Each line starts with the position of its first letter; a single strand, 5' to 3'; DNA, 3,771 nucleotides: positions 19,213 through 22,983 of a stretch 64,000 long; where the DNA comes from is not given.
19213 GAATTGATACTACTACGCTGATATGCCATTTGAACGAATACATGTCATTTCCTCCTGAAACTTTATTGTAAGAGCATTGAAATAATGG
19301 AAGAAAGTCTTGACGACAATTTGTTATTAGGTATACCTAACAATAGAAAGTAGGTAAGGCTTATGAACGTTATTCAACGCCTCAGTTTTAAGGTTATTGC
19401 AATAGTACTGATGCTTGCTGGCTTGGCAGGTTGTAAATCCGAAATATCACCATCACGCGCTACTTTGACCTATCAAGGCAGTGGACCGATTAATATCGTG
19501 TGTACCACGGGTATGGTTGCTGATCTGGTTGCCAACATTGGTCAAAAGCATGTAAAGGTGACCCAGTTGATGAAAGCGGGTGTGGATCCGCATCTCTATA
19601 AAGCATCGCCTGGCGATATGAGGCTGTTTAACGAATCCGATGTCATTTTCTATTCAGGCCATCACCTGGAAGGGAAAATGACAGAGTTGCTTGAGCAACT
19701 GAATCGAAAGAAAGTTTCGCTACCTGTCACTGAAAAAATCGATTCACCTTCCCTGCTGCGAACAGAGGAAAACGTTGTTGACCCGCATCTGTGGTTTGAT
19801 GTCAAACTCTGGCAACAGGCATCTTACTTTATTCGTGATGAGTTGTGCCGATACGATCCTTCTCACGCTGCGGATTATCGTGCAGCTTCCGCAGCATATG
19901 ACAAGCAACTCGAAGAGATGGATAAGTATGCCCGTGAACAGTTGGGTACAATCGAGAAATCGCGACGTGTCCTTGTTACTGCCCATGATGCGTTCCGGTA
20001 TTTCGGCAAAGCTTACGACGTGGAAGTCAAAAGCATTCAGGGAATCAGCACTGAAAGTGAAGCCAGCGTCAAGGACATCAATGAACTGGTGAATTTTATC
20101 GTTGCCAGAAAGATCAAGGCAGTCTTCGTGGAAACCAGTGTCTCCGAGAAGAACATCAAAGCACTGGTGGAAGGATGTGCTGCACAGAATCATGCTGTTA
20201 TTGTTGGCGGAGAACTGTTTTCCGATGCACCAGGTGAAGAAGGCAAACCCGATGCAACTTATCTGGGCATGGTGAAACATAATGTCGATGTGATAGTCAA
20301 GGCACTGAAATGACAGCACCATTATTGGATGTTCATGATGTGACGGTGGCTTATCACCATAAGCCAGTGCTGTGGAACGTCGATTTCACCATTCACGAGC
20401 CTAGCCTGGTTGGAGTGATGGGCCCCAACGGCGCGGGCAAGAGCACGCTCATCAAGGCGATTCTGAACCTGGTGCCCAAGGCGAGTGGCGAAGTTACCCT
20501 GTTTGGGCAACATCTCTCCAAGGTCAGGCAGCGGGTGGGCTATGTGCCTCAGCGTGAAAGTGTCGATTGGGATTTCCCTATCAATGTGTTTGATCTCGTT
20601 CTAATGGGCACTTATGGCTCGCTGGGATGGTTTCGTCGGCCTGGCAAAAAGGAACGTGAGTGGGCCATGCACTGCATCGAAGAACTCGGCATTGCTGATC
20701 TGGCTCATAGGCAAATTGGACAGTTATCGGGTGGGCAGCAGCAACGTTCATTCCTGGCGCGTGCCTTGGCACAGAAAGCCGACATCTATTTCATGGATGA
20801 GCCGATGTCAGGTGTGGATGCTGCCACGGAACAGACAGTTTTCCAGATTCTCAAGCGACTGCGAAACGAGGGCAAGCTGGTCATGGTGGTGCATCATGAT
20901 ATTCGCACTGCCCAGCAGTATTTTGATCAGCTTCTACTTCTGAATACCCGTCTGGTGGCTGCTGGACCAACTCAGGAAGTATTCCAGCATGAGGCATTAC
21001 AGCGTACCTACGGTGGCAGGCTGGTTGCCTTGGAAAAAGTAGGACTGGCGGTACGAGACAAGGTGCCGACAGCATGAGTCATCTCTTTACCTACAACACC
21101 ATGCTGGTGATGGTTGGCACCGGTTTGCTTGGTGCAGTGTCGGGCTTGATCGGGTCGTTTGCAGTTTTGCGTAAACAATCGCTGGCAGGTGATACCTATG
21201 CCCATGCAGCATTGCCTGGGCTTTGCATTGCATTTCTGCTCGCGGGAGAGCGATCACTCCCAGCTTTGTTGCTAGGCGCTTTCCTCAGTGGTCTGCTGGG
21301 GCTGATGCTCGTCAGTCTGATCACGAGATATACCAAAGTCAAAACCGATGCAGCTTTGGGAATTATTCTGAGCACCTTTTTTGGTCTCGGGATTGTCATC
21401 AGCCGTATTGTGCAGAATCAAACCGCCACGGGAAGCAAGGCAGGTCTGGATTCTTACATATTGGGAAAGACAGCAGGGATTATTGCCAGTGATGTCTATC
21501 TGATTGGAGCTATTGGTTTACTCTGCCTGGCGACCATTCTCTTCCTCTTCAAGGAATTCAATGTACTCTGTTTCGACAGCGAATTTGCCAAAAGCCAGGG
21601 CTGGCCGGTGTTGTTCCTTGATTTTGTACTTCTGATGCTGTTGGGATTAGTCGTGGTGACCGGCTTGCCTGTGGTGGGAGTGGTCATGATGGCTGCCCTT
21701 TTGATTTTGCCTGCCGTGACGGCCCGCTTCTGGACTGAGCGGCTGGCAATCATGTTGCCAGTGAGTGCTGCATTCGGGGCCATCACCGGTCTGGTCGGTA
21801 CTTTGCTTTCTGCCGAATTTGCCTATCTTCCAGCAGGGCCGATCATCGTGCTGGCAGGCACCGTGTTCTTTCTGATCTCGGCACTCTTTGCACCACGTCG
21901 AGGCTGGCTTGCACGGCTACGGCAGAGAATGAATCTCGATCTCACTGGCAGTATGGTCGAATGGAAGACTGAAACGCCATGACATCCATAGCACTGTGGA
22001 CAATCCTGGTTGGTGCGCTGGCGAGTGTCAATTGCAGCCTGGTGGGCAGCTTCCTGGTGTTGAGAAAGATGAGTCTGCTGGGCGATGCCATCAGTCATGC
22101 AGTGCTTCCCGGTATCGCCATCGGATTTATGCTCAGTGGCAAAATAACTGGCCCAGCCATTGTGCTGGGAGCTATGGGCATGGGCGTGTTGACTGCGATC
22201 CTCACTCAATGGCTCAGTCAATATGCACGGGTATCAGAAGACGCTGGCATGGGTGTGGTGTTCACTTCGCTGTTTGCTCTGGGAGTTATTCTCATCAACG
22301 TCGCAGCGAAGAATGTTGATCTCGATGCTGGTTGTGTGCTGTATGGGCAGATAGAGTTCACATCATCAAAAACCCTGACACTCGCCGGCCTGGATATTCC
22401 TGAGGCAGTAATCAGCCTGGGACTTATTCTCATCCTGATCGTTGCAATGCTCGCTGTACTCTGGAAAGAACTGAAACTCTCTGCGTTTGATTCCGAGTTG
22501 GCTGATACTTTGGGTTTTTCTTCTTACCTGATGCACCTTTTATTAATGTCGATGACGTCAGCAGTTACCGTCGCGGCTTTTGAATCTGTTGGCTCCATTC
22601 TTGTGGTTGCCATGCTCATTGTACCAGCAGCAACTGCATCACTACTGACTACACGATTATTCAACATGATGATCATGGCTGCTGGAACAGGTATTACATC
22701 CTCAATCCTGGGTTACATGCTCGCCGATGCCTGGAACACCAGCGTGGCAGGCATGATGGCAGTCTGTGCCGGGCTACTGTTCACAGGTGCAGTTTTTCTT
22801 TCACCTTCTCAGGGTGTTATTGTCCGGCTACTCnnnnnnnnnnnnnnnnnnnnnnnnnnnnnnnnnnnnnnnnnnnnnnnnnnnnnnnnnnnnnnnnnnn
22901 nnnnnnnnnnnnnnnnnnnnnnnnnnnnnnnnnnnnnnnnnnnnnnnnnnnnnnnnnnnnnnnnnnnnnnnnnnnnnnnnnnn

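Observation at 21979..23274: Metal ABC permease fused to a complete DtxR-family repressor (YtgCR-like) outside the Chlamydiae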

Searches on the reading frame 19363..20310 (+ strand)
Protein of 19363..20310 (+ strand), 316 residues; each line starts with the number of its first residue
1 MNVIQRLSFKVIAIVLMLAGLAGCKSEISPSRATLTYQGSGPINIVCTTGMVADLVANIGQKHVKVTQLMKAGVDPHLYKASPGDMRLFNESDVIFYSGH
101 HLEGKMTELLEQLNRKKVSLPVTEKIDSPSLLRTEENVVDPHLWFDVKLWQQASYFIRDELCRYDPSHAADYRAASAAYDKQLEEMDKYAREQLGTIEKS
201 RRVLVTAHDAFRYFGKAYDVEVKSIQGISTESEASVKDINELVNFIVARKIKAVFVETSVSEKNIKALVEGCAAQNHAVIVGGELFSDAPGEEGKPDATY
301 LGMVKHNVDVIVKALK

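Call 3: search_protein_families(library=pfam, proteins=[window:19363-20310:+], max_evalue=0.01)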
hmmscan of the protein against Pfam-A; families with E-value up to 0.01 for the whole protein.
window:19363-20310:+ (316 aa): 1 family
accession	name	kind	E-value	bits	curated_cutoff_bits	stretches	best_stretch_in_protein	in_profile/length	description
PF01297.22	ZnuA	-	1.5e-76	257.8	29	1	45-314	1-263/263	Zinc-uptake complex component A periplasmic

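Call 67: search_protein_families(library=ncbifam, proteins=[window:19363-20310:+], max_evalue=1e-10)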
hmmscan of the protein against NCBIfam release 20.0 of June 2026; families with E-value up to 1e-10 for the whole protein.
window:19363-20310:+ (316 aa): 8 families
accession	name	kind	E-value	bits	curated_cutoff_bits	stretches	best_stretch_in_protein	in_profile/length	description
NF040870.1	AztC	equivalog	2.7e-57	194.3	350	1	45-315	1-277/277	zinc ABC transporter substrate-binding protein AztC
NF053703.1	Mn_SBP_EfaA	exception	3.4e-50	171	485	1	12-315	8-309/310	Mn/Fe ABC transporter substrate-binding lipoprotein EfaA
NF053842.1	MnTportMntCDein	equivalog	6.7e-50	169.9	400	1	41-314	4-281/281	manganese ABC transporter substrate-binding protein MntC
NF047355.1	ABC_bind_Mn_Staph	exception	6.9e-49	166.8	500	1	11-316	8-309/309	manganese ABC transporter substrate-binding lipoprotein MntC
NF040928.1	ABC_lipo_SloC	subfamily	5.7e-44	150.4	525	1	13-315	4-302/304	metal ABC transporter substrate-binding lipoprotein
TIGR03772.1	anch_rpt_subst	equivalog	4e-41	141.2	350.45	1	139-315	316-485/486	anchored repeat ABC transporter, substrate-binding protein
NF033605.1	Zn_bnd_ABC_AdcA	exception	5.7e-26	91.6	700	1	139-315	152-322/517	zinc ABC transporter substrate-binding lipoprotein AdcA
NF007091.2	PRK09545.1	equivalog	2.2e-15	56.7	268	0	137-273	147-281/318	zinc ABC transporter substrate-binding protein ZnuA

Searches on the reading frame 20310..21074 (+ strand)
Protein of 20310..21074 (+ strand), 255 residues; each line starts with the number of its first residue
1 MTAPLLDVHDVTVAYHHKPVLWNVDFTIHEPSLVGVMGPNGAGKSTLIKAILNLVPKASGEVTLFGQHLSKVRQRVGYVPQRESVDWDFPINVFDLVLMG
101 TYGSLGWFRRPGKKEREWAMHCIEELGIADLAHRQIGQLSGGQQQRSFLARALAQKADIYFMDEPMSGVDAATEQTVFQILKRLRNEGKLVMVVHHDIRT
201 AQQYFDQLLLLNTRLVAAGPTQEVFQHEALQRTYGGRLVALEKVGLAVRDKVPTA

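Call 3: search_protein_families(library=pfam, proteins=[window:20310-21074:+], max_evalue=0.01)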
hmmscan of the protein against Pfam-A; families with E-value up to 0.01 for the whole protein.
window:20310-21074:+ (255 aa): 11 families
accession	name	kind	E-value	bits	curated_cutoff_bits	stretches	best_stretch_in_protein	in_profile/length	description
PF00005.33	ABC_tran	-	8.5e-30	104.6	25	1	23-166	3-136/137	ABC transporter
PF13304.12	AAA_21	-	1.9e-07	31.9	27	1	34-54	2-22/304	AAA domain, putative AbiEii toxin, Type IV TA system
PF02463.25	SMC_N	-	2.3e-07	30.9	40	1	30-52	23-45/220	RecF/RecN/SMC N terminal domain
PF13476.12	AAA_23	-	0.00011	23.3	27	1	23-51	14-39/201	AAA domain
PF13555.12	AAA_29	-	0.00016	21.7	27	1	28-55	19-46/61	P-loop containing region of AAA domain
PF13514.12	AAA_27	-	0.0004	20.5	22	1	24-54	19-49/206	AAA domain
PF13191.12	AAA_16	-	0.0014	19.5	32.6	1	29-63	22-61/167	AAA ATPase domain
PF00004.35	AAA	-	0.0016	19.3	21.2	0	36-55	3-22/131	ATPase family associated with various cellular activities (AAA)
PF03266.21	NTPase_1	-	0.0021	18.4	23.9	0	35-74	3-40/168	NTPase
PF13401.12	AAA_22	-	0.0072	17.1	27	0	32-58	6-32/130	AAA domain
PF20703.3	nSTAND1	-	0.0076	16.4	27.1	0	30-51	32-53/379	Novel STAND NTPase 1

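Call 67: search_protein_families(library=ncbifam, proteins=[window:20310-21074:+], max_evalue=1e-10)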
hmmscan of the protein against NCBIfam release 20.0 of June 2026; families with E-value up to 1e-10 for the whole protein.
window:20310-21074:+ (255 aa): 173 families (the best 25 are shown)
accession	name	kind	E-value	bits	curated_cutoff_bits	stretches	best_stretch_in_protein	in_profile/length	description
NF053840.1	MnTportMntADein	equivalog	4.1e-69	232.8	400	1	5-235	1-230/240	manganese ABC transporter ATP-binding protein MntA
NF011630.0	PRK15056.1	equivalog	1.9e-61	207.7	393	1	6-239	7-243/274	manganese/iron ABC transporter ATP-binding protein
TIGR03771.1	anch_rpt_ABC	equivalog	4e-58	196.8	268.8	1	27-235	2-210/223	anchored repeat-type ABC transporter ATP-binding subunit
NF040873.1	AztA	equivalog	2.1e-56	190.6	220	1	15-210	2-191/191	zinc ABC transporter ATP-binding protein AztA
NF010068.0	PRK13548.1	equivalog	7.7e-49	166.1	261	1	4-239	4-245/261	heme ABC transporter ATP-binding protein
NF007082.0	PRK09536.1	equivalog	1.1e-45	156.4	537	1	4-239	2-241/402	corrinoid ABC transporter ATPase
NF008409.0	PRK11231.1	equivalog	2e-43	148.6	375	1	6-234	3-235/255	Fe(3+) dicitrate ABC transporter ATP-binding protein FecE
TIGR03873.1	F420-0_ABC_ATP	hypoth_equivalog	2.2e-42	145.1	372.4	1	6-238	2-238/256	putative F420-0 ABC transporter ATP-binding protein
TIGR02315.1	ABC_phnC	equivalog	1.1e-40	139.7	266.1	1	5-234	1-242/243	phosphonate ABC transporter ATP-binding protein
TIGR01188.1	drrA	subfamily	4.9e-38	131.1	312.45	1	19-224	7-211/302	daunorubicin resistance ABC transporter, ATP-binding protein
NF007863.0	PRK10575.1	equivalog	1.1e-32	113.4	433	1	8-236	14-247/265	Fe3+-hydroxamate ABC transporter ATP-binding protein FhuC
NF007606.0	PRK10253.1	equivalog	1.7e-32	112.9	497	1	9-242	11-249/266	iron-enterobactin ABC transporter ATP-binding protein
NF007090.0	PRK09544.1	equivalog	1e-31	110.3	306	1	5-237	4-220/251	zinc ABC transporter ATP-binding protein ZnuC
TIGR04406.1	LPS_export_lptB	equivalog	2.7e-31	108.7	240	1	6-237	2-235/239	LPS export ABC transporter ATP-binding protein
NF008421.0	PRK11248.1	equivalog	3.5e-31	108.6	357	1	5-213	1-204/255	taurine ABC transporter ATP-binding subunit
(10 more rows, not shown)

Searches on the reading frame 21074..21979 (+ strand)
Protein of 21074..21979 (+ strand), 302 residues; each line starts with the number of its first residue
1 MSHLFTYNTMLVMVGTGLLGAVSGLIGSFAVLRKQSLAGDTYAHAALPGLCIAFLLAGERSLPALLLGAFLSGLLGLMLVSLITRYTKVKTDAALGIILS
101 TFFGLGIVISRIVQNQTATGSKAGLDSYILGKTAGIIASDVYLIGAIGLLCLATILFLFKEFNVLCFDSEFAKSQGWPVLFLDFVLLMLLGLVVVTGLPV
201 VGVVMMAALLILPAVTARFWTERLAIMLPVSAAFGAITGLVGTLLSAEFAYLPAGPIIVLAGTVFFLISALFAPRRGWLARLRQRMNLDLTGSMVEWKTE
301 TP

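Call 3: search_protein_families(library=pfam, proteins=[window:21074-21979:+], max_evalue=0.01)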
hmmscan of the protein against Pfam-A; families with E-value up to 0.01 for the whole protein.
window:21074-21979:+ (302 aa): 2 families
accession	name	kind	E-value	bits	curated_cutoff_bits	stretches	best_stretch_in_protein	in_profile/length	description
PF00950.22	ABC-3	-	4e-64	217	20.1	1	11-272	7-257/258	ABC 3 transport family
PF01032.23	FecCD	-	7.2e-12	45.4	26.5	1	45-268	82-307/311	FecCD transport family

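Call 4: search_protein_families(library=ncbifam, proteins=[window:21074-21979:+], max_evalue=0.01)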
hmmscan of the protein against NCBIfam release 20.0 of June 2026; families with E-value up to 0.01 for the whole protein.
window:21074-21979:+ (302 aa): 4 families
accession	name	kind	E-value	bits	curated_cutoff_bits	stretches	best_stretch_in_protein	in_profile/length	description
TIGR03770.1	anch_rpt_perm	equivalog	6.5e-45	153.9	296.8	1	18-273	26-270/270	anchored repeat-type ABC transporter permease subunit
NF040927.1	ABC_perm_SloB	subfamily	8.6e-45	153.6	460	1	13-277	16-268/271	metal ABC transporter permease subunit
NF040871.1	AztB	equivalog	7.6e-36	124.1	280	1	12-260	15-252/254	zinc ABC transporter permease AztB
NF007089.0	PRK09543.1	equivalog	3.4e-21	76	284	1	18-270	14-255/261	zinc ABC transporter permease subunit ZnuB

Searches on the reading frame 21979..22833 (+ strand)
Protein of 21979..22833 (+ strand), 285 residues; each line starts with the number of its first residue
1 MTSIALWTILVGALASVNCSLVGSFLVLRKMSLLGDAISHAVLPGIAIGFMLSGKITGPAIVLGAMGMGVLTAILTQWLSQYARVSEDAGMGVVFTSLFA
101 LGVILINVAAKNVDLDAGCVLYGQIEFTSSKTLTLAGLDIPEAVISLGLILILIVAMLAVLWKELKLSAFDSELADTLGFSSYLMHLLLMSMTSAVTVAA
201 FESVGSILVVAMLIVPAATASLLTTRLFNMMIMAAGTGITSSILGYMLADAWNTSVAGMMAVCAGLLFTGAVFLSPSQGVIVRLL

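Call 40: search_solved_structures(query=window:21979-22833:+, max_evalue=0.001)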
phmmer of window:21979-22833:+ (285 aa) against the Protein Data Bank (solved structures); distinct sequences matched with E-value up to 0.001: 3.
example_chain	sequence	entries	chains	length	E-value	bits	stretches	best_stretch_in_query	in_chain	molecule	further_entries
7kyo_C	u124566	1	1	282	1e-33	120.8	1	13-279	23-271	Manganese ABC transporter, permease protein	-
7kyp_B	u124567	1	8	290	1.1e-33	120.6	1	13-279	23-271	Manganese ABC transporter, permease protein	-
9oko_B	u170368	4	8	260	6.7e-16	62.4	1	10-269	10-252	High-affinity zinc uptake system membrane protein ZnuB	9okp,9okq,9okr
